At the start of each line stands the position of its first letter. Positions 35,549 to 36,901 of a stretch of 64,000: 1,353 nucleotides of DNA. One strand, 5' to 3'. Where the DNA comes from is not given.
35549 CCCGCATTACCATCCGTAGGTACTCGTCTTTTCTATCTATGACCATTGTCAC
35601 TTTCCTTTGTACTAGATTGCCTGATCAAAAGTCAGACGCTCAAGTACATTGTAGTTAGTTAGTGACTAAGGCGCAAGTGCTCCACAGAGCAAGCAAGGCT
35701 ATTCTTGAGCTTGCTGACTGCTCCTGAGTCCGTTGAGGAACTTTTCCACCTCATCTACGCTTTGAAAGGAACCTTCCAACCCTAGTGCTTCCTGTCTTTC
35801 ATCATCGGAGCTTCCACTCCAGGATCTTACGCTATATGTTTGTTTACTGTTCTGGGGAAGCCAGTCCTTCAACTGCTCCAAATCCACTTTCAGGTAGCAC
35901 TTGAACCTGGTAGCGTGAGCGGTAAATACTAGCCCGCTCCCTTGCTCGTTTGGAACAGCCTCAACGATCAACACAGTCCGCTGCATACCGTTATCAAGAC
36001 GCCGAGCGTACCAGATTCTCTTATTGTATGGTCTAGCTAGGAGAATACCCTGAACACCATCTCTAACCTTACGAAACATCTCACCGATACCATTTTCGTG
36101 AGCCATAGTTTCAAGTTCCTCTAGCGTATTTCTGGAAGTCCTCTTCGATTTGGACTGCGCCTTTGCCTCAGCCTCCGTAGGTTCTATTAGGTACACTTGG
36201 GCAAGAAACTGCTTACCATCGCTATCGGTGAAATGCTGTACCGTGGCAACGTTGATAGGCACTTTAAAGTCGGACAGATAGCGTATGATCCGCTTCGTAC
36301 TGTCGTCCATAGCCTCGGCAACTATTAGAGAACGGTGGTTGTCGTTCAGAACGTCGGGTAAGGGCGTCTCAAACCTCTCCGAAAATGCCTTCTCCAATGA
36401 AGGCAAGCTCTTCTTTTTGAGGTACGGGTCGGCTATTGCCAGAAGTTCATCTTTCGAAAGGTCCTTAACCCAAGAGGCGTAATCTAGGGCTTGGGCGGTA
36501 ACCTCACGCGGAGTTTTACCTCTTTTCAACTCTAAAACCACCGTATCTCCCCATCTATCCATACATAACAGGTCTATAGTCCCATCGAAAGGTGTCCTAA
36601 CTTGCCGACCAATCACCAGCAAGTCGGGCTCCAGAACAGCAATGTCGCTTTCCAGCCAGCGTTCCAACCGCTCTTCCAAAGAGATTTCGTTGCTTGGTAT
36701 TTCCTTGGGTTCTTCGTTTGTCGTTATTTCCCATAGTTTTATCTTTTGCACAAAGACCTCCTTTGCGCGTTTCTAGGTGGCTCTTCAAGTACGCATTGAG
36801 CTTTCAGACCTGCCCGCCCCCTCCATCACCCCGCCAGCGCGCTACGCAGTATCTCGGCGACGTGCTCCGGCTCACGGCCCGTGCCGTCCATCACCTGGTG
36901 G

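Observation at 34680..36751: Low-GC two-gene cassette pairing a NucS/DUF91-like PD-(D/E)xK nuclease with a GIY-YIG-domain protein: candidate undescribed defence or addiction system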

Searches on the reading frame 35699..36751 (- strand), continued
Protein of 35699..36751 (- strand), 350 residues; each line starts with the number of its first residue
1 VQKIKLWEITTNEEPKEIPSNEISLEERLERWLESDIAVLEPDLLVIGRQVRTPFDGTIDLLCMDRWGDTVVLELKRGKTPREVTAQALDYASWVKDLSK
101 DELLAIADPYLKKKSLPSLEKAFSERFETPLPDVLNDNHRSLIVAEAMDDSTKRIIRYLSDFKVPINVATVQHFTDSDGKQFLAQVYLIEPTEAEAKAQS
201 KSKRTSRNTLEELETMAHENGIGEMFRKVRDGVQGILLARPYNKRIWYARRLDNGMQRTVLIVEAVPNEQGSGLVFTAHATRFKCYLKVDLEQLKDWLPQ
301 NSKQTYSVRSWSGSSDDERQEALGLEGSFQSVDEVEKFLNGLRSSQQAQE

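Call 72: search_dna_similar(query=window:35699-36751:-, collection=plasmids, mode=protein, max_rows=15)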
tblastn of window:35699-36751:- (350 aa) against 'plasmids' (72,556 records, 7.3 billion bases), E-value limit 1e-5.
Records with a match: 48; places in all: 48; records where one place covers at least 80% of the query: 0.
Best place of each record, by identity: <60% 48.
By first word of the organism name: Providencia 20; Klebsiella 6; Proteus 4; Kocuria 2; Halocatena 2; Dietzia 2; Priestia 1; halophilic 1; Deinococcus 1; Halomontanus 1; and 8 more.
By predicted mobility (MOB-suite, as given by PLSDB): conjugative 31; non-mobilizable 14; mobilizable 3.
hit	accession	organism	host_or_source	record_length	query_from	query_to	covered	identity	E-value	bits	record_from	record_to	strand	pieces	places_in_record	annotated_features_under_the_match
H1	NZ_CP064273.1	Priestia megaterium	cell culture,Zoo anteater area soil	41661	4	210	59%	42.3%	8e-34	139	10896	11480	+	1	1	DUF91 domain-containing protein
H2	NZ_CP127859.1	Kocuria rosea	single cell culture,deep sea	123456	3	208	59%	42.3%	2e-34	141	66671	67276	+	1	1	endonuclease NucS domain-containing protein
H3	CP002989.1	halophilic archaeon DL31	-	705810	3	253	72%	33.6%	5e-27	119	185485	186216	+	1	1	hypothetical protein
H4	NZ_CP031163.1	Deinococcus wulumuqiensis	cell culture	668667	6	208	58%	39.2%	6e-32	134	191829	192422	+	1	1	endonuclease NucS domain-containing protein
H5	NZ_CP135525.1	Halomontanus rarus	Salt lake,Salt lake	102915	3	191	54%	41.6%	2e-29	126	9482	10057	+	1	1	endonuclease NucS domain-containing protein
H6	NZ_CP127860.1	Kocuria rosea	single cell culture,deep sea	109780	36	208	49%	44.0%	5e-31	131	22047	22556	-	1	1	endonuclease NucS domain-containing protein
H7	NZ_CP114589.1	Salinivibrio kushneri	-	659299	36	208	49%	43.5%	5e-32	134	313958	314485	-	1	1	hypothetical protein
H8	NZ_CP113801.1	Rhodococcus pyridinivorans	sediment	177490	36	198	47%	43.9%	4e-34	140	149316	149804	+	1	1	hypothetical protein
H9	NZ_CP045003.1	Pseudomonas aeruginosa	Homo sapiens,single cell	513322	38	203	47%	39.8%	1e-9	125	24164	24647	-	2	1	none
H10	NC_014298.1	Halalkalicoccus jeotgali B3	-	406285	36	208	49%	38.1%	6e-27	119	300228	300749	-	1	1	endonuclease NucS domain-containing protein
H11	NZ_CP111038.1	Haladaptatus caseinilyticus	cell culture,sediment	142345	39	200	46%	29.8%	1e-8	64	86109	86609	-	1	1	endonuclease NucS domain-containing protein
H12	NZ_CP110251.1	Halocatena marina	cell cuture,Rudong intertidal zone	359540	39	195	45%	29.3%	1e-7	61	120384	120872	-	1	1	hypothetical protein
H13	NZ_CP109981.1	Halocatena marina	cell cuture,Qidong intertidal zone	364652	39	195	45%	29.3%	1e-7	61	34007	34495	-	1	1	hypothetical protein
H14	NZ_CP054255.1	Klebsiella variicola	single cell,soil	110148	39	195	45%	28.7%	5e-11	71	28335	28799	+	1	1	DUF91 domain-containing protein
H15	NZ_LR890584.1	Klebsiella pneumoniae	Homo sapiens,blood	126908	39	195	45%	28.7%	5e-11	71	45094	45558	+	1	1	DUF91 domain-containing protein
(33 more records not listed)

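Call 79: find_encoding_contigs(protein=P0015, flank=5000, max_places=3)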
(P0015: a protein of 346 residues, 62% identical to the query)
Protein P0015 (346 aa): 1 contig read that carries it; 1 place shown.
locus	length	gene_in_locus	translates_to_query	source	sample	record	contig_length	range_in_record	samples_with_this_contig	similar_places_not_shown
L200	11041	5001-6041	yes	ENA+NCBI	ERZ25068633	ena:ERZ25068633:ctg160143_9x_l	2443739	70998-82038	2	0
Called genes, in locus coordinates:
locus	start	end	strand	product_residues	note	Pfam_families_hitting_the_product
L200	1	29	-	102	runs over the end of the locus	PF06155:GBBH-like_N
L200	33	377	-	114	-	PF11969:DcpS_C, PF01230:HIT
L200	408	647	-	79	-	PF01037:AsnC_trans_reg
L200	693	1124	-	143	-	-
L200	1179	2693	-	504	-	PF00474:SSF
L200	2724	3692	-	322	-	PF01933:CofD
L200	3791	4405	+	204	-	PF00561:Abhydrolase_1, PF12146:Hydrolase_4, PF12697:Abhydrolase_6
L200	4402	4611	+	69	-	PF15919:HicB_lk_antitox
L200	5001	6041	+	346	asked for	PF01939:NucS_C (faint)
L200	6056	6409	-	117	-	PF05942:PaREP1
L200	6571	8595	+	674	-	PF27532:Mb0984_helical, PF27098:Rv0959_3rd, PF13519:VWA_2 (weak)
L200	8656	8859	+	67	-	PF09957:VapB_antitoxin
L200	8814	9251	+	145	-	PF01850:PIN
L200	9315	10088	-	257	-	-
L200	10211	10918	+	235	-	PF01168:Ala_racemase_N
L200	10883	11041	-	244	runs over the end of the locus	PF13263:PHP_C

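Call 88: fold_search(model_id=the predicted structure, library=viral)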
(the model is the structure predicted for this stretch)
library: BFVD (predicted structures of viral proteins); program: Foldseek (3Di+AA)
matches with E <= 10: 805; with E <= 0.001: 2
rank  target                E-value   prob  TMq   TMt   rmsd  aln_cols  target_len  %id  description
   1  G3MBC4                8.2e-11  1.00  0.41  0.46   9.6       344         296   13  Gp54 [Bacillus phage G]
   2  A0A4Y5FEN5            4.8e-04  1.00  0.25  0.38  19.5       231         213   12  Uncharacterized protein [Lactobacillus phage 521B]
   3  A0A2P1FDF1            1.7e-03  0.99  0.24  0.43   9.1       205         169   14  (no name in the UniProt tables at hand)
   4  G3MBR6                2.5e-03  0.97  0.20  0.39   6.9       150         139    9  Gp200 [Bacillus phage G]
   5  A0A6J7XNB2            2.9e-03  0.97  0.20  0.22   8.2       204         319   13  Phage-type endonuclease [uncultured Caudovirales phage]
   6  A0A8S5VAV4            3.3e-03  0.63  0.15  0.24  19.7       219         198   16  DNA repair protein [Siphoviridae sp. ct0vA12]
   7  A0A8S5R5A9            3.9e-03  1.00  0.18  0.21   1.9        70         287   26  Putative nuclease of the RecB family [Ackermannviridae sp. ctaCq7]
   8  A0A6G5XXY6            6.6e-03  0.91  0.24  0.31  18.0       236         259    9  (no name in the UniProt tables at hand)
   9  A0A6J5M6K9            1.3e-02  0.44  0.19  0.24  15.7       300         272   11  COG5377 Phage-related protein, predicted endonuclease (Fragment) [uncultured Caudovirales phage]
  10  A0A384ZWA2            1.5e-02  0.85  0.20  0.41  11.9       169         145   10  Putative MmcB-like DNA repair protein [Dickeya phage vB_DsoM_JA13]
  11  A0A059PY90            1.6e-02  0.20  0.11  0.12  18.2       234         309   14  Uncharacterized protein [Anabaena phage A-4L]
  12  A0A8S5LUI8            1.7e-02  0.96  0.22  0.43   6.6       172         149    9  DNA repair protein MmcB-like [Podoviridae sp. ctrub15]
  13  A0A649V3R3            1.9e-02  0.47  0.17  0.21  15.5       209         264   10  (no name in the UniProt tables at hand)
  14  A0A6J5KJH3            2.0e-02  0.72  0.20  0.32   8.2       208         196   12  Uncharacterized protein [uncultured Caudovirales phage]
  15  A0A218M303            2.0e-02  0.44  0.17  0.29  17.3       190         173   17  MmcB family DNA repair protein [Acidovorax phage ACP17]
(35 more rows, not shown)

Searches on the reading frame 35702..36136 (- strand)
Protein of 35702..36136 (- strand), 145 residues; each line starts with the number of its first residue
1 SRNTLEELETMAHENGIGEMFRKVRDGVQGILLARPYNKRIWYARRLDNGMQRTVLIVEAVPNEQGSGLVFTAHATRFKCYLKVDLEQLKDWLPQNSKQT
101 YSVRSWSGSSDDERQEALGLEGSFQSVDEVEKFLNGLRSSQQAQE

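Call 50: search_protein_families(library=pfam, proteins=[window:35702-36106:-], max_evalue=0.1)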
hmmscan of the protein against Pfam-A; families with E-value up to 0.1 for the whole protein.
seq(135 aa): 0 families

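Call 70: search_solved_structures(query=A5, max_evalue=10, show_alignments=1)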
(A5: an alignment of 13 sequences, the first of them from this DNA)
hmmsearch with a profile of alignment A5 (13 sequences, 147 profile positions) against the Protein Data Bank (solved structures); distinct sequences matched with E-value up to 10: 2.
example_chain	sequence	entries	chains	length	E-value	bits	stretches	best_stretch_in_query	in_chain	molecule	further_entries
2ywe_A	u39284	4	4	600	0.64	13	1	61-104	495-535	GTP-binding protein lepA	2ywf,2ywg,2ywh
1xod_A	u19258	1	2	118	1.6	11.7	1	44-106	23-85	Spred1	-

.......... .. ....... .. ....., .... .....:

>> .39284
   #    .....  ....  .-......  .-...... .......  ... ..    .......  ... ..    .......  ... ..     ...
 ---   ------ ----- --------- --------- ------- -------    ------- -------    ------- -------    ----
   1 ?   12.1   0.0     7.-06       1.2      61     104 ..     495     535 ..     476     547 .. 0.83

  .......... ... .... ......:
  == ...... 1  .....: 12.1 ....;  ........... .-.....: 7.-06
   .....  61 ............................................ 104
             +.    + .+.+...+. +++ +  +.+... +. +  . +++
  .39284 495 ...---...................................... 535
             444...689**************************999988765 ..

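Call 71: search_protein_families(library=padloc, proteins=[window:35702-36136:-], max_evalue=1)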
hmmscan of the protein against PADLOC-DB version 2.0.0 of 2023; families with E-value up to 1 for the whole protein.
seq(145 aa): 0 families
